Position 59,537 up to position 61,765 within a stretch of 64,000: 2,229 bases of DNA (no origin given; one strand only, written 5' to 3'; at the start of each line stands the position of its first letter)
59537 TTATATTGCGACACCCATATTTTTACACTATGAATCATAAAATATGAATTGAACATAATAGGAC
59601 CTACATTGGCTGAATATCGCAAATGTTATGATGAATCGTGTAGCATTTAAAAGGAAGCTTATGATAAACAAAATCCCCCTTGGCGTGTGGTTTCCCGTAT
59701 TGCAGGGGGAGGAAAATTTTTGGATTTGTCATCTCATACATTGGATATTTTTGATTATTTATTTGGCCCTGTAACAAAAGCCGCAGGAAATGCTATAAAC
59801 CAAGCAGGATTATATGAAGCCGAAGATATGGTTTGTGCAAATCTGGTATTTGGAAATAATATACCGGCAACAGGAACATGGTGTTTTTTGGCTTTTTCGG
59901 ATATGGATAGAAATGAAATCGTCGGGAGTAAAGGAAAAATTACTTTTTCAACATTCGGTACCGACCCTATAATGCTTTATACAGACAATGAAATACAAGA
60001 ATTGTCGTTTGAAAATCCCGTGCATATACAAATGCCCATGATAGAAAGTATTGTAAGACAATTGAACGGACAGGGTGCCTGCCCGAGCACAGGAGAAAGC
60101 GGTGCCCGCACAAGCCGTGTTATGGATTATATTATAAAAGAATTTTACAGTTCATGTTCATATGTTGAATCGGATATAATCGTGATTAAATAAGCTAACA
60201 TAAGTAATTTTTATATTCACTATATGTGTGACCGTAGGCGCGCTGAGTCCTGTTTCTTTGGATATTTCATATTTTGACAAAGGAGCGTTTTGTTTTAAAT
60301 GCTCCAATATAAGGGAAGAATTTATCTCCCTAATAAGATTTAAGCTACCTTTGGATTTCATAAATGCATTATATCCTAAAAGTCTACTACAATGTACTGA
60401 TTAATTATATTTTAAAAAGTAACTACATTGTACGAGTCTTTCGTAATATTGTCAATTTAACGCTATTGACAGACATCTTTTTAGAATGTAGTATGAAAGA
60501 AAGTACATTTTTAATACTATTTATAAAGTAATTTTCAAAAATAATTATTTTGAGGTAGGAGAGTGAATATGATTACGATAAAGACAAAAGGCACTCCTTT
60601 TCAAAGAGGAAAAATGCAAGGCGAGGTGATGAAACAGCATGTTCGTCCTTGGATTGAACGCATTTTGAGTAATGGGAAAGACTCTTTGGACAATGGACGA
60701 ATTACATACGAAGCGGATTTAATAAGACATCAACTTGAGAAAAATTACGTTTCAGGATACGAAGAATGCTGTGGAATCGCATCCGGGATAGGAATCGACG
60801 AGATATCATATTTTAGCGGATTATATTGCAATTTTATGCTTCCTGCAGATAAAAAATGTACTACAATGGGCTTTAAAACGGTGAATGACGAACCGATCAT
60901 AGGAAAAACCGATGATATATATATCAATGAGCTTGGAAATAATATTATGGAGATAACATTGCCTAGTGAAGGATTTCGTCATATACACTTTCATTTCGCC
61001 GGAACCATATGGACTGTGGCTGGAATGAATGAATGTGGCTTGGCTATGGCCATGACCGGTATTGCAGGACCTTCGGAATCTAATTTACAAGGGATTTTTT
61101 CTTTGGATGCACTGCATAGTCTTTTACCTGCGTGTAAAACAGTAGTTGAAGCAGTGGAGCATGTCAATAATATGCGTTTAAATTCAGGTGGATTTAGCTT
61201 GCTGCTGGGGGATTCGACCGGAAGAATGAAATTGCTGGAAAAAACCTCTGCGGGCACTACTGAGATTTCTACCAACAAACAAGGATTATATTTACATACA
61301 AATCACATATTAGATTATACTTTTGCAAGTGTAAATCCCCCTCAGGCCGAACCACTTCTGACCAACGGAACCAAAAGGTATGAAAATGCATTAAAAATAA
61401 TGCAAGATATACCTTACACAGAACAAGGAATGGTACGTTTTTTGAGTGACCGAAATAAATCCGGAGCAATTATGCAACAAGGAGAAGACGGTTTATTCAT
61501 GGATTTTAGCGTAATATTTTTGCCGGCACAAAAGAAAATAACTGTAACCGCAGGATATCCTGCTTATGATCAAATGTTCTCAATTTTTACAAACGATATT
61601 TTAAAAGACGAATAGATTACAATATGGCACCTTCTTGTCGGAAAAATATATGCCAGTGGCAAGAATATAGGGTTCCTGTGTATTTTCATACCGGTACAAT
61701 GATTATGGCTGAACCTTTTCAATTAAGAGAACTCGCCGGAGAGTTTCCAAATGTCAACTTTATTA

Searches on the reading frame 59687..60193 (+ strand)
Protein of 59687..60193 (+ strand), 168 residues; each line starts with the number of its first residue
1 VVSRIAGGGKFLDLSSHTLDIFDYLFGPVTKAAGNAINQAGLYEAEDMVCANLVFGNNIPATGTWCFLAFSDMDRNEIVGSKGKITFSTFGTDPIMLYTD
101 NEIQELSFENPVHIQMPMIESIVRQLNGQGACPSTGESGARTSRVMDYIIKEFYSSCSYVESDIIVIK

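Call 54: search_protein_families(library=pfam, proteins=[window:59687-60193:+], max_evalue=0.00001)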
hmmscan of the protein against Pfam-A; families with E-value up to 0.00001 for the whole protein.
window:59687-60193:+ (168 aa): 2 families
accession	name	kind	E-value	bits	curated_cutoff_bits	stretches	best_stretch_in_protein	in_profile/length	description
PF22725.1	GFO_IDH_MocA_C3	-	1.8e-12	47.8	27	1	6-85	41-123/124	GFO/IDH/MocA C-terminal domain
PF02894.22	GFO_IDH_MocA_C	-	2.4e-10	41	22.9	1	7-147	39-204/218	Oxidoreductase family, C-terminal alpha/beta domain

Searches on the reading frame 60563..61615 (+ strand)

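Call 54: search_protein_families(library=pfam, proteins=[window:60563-61615:+], max_evalue=0.00001)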
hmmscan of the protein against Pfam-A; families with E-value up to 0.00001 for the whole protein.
window:60563-61615:+ (350 aa): 1 family
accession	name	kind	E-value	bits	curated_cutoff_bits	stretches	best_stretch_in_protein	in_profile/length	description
PF03417.21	AAT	-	5.9e-15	56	23.2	1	109-334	5-224/225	Acyl-coenzyme A:6-aminopenicillanic acid acyl-transferase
